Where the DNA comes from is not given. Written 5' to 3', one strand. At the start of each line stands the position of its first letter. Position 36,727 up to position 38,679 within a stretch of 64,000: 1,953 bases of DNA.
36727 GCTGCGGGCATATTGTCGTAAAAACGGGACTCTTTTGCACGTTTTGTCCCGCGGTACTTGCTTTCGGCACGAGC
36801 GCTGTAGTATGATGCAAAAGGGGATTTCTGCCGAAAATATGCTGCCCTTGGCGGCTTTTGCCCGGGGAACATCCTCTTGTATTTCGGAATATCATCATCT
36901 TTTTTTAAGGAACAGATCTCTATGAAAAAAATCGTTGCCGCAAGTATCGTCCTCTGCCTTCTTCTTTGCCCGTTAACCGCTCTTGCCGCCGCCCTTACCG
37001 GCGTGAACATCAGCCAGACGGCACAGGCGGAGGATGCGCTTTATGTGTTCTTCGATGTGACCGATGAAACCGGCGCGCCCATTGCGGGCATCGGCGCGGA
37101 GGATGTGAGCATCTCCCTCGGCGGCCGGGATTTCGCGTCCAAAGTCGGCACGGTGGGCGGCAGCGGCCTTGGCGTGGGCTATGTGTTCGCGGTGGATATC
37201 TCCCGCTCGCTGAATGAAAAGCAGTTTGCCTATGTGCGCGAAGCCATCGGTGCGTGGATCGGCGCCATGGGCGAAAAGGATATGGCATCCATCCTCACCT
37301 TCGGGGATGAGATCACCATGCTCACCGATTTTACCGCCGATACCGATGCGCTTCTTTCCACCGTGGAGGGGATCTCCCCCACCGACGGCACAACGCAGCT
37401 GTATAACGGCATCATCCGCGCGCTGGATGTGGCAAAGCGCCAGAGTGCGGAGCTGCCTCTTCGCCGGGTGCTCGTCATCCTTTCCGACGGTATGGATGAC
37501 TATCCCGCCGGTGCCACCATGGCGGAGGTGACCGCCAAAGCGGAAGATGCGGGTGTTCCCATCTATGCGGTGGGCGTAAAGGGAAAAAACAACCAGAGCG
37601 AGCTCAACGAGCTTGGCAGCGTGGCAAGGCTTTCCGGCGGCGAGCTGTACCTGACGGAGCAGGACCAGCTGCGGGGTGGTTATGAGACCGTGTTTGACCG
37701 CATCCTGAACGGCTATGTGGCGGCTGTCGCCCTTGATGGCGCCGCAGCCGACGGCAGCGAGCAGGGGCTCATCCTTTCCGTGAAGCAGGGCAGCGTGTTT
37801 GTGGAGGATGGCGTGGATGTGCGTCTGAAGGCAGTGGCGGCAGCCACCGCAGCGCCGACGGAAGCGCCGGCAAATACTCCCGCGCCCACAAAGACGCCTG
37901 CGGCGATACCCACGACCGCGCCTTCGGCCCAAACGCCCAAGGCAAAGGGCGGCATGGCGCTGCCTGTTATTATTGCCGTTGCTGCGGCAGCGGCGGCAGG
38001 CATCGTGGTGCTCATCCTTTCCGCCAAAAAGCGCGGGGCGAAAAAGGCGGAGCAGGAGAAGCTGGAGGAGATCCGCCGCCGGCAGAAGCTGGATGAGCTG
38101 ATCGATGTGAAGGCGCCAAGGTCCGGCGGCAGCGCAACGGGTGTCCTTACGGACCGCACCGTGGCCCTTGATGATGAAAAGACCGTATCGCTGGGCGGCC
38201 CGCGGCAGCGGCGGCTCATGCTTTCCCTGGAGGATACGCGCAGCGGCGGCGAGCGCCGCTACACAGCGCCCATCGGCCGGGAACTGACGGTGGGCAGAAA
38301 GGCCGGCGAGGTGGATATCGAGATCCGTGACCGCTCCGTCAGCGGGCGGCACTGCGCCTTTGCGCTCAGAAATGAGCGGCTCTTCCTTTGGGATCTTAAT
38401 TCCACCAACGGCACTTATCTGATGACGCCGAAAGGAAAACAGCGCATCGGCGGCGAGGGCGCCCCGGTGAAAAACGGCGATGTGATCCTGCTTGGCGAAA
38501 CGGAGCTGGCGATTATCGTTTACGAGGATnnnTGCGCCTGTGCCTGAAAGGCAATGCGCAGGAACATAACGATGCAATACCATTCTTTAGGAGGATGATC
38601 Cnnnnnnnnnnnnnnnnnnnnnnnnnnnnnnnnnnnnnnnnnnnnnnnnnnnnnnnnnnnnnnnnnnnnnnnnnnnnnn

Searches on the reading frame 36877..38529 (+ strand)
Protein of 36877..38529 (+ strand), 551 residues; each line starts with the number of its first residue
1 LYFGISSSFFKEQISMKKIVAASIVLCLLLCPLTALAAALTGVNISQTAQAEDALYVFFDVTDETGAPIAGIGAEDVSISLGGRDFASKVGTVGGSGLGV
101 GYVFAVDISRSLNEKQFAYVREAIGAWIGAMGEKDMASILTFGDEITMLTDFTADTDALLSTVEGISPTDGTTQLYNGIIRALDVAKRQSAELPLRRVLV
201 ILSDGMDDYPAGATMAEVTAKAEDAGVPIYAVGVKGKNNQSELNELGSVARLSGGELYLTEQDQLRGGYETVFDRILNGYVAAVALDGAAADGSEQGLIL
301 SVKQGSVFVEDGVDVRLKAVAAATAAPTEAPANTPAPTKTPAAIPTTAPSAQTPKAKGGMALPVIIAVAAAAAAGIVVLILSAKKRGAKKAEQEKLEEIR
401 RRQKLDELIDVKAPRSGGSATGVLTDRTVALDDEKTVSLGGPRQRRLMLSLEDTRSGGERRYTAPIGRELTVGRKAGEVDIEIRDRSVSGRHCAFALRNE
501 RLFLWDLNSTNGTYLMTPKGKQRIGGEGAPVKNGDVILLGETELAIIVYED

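Call 7: search_protein_families(library=pfam, proteins=[window:36877-38529:+], max_evalue=0.01)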
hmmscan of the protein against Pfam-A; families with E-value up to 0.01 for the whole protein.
window:36877-38529:+ (551 aa): 6 families
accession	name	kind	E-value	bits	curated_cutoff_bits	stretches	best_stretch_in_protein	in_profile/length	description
PF00092.34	VWA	-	2.3e-18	67.5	23.8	1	103-251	3-155/174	von Willebrand factor type A domain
PF00498.31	FHA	-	3.6e-14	53.4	20.7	1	471-540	2-67/67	FHA domain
PF13519.12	VWA_2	-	6.8e-12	46.4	27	1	103-205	2-106/107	von Willebrand factor type A domain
PF16697.10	Yop-YscD_cpl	-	1.5e-07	32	33.2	1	468-546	17-90/94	Inner membrane component of T3SS, cytoplasmic domain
PF05762.20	VWA_CoxE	-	1.8e-06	28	26.4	1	103-220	60-174/222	VWA domain containing CoxE-like protein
PF13768.12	VWA_3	-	0.00044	20.8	27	1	103-256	4-152/155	von Willebrand factor type A domain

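Call 21: search_protein_families(library=ncbifam, proteins=[window:36877-38529:+], max_evalue=0.1)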
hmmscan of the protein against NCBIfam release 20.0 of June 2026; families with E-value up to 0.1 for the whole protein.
window:36877-38529:+ (551 aa): 7 families
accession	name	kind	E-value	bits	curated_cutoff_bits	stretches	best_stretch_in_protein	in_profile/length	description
TIGR03436.1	acidobact_VWFA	subfamily_domain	2.8e-17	63.2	81.25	1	98-287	65-293/324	VWA domain-containing protein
NF049868.1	FhaB_Rv0019c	equivalog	7.6e-09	35.8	125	1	468-544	86-156/158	FHA domain-containing protein FhaB/FipA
TIGR03354.1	VI_FHA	hypoth_equivalog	1.1e-06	28.8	120.25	1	468-548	24-103/420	type VI secretion system-associated FHA domain protein TagH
TIGR02442.1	Cob-chelat-sub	hypoth_equivalog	0.00012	20.7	779.45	1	99-212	472-587/641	putative cobaltochelatase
NF041660.2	oxygluDhInhib_OdhI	equivalog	0.00051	19.9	200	1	471-541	58-122/130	oxoglutarate dehydrogenase inhibitor Odhl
NF052573.1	HisKinEspAMyxo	equivalog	0.0024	16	1400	1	469-516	47-94/755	serine histidine kinase EspA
NF033761.1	gliding_GltJ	equivalog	0.086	11.9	450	0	321-374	395-478/671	adventurous gliding motility protein GltJ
